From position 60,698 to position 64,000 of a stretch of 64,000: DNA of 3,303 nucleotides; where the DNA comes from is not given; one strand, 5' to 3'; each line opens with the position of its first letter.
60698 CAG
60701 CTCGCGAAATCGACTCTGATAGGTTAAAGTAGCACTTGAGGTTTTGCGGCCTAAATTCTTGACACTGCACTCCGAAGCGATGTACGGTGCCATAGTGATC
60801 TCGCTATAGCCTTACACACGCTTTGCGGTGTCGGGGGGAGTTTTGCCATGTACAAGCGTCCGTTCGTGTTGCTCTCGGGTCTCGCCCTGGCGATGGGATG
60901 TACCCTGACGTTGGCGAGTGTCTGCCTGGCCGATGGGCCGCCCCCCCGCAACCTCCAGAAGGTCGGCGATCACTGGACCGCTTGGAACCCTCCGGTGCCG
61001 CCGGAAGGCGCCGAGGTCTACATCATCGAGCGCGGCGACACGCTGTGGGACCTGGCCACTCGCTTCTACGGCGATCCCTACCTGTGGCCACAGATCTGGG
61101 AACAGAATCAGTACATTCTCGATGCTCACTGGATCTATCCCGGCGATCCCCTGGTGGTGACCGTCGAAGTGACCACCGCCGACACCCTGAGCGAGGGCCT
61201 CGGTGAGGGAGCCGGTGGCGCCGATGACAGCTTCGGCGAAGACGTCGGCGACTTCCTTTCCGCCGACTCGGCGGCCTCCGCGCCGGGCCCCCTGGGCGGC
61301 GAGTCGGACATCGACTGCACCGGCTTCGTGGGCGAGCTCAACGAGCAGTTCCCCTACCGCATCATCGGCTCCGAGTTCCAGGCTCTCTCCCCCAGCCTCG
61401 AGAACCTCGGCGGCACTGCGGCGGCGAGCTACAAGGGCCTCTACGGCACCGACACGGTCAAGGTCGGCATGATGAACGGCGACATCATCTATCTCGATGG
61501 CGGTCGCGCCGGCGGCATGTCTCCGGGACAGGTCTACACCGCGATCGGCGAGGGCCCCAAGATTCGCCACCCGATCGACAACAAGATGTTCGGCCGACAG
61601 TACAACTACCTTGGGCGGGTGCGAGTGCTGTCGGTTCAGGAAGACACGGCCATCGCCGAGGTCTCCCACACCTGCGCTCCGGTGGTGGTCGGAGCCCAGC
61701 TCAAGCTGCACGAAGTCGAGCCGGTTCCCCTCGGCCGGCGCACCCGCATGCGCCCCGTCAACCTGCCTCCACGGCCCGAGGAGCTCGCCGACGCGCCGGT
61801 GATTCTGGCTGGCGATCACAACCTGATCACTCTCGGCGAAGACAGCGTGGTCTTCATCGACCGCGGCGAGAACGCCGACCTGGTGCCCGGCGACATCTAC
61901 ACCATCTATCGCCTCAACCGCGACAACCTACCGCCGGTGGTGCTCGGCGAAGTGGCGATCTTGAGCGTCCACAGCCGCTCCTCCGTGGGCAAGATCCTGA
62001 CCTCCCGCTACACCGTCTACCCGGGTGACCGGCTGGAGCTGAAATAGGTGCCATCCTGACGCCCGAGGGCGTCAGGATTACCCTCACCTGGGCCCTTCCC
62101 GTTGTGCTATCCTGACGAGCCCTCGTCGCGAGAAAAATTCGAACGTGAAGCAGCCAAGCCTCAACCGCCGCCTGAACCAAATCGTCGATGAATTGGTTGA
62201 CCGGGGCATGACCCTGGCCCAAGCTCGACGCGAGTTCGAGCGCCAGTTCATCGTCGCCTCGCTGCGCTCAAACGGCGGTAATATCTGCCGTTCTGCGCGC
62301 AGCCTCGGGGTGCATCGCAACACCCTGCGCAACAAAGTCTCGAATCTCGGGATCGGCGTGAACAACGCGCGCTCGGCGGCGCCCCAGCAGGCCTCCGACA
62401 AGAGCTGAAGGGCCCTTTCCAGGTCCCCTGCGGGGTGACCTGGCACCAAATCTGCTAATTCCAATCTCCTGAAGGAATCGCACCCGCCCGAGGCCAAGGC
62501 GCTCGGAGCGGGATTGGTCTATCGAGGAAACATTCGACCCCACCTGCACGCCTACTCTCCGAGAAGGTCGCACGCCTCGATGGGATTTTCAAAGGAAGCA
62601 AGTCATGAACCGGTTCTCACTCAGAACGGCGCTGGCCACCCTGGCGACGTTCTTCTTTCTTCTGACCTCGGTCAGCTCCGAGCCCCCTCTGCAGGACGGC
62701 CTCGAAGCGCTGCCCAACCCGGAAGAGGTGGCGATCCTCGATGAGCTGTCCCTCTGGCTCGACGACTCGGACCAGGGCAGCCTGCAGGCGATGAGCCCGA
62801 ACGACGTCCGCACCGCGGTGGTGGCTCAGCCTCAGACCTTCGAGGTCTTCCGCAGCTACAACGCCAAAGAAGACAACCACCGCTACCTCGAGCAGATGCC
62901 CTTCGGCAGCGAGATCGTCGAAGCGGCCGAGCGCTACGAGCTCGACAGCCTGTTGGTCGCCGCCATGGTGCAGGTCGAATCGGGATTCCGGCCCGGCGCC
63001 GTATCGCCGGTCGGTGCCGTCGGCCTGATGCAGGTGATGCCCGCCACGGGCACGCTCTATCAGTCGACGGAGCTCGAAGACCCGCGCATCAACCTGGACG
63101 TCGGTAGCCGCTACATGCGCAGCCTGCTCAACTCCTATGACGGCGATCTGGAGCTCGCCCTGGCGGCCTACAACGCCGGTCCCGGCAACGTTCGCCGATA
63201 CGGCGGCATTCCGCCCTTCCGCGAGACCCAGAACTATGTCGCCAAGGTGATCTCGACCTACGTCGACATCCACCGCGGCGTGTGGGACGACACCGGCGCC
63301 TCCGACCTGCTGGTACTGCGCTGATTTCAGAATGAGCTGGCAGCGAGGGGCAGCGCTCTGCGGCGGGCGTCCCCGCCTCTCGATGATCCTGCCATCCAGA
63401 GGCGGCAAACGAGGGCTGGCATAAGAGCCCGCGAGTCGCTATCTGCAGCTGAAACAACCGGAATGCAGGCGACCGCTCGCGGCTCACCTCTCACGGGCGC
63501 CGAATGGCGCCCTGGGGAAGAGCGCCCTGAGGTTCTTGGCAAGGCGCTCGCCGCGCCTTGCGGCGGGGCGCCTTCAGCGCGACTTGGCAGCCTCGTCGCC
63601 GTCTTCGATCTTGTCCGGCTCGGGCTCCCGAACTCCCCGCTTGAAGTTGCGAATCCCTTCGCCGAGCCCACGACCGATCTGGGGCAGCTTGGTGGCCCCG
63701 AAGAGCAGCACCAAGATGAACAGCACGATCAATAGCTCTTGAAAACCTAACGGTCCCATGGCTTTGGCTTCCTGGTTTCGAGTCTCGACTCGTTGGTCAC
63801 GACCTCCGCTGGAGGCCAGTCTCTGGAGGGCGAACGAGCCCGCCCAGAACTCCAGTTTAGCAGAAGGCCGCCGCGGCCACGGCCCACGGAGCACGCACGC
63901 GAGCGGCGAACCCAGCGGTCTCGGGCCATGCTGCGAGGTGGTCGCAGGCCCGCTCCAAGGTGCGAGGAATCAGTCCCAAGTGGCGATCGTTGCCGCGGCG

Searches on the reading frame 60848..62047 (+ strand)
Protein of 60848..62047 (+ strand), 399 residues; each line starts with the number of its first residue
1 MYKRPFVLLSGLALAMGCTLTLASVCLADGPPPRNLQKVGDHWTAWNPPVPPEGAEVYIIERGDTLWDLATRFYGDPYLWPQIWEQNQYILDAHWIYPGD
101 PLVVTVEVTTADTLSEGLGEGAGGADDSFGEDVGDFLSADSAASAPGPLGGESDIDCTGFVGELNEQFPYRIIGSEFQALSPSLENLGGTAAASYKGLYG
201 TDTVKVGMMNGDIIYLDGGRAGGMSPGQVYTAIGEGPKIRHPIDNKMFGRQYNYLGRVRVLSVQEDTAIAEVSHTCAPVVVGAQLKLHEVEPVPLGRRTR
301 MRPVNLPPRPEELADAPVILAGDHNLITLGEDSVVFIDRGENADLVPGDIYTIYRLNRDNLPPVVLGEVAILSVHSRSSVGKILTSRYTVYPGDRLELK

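Call 36: search_protein_families(library=pfam, proteins=[window:60848-62047:+], max_evalue=0.00001)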
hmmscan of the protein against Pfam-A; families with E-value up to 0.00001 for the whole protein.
window:60848-62047:+ (399 aa): 1 family
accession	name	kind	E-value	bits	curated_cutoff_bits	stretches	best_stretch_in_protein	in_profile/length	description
PF01476.26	LysM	-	1.8e-06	28.2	20.9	0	58-104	1-42/43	LysM domain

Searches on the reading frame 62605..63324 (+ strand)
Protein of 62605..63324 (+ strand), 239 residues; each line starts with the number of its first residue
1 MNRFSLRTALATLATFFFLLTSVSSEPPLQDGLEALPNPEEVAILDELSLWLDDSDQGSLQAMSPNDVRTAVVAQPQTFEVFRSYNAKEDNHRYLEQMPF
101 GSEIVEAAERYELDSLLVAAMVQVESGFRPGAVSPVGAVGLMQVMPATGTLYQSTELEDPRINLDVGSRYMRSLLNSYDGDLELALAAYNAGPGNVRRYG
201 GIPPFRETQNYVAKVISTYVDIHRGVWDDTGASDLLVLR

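Call 36: search_protein_families(library=pfam, proteins=[window:62605-63324:+], max_evalue=0.00001)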
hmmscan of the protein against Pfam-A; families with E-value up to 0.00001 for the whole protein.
window:62605-63324:+ (239 aa): 1 family
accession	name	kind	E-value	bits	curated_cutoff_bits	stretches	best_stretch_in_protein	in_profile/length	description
PF01464.25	SLT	-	3e-29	101.4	21.3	1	105-211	4-116/117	Transglycosylase SLT domain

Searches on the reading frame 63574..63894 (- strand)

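Call 36: search_protein_families(library=pfam, proteins=[window:63574-63894:-], max_evalue=0.00001)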
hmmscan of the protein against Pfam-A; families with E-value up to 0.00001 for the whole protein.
window:63574-63894:- (106 aa): 1 family
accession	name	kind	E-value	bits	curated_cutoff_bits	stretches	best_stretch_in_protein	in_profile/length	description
PF02416.21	TatA_B_E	-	1.7e-16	59.7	21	1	49-95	1-47/53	mttA/Hcf106 family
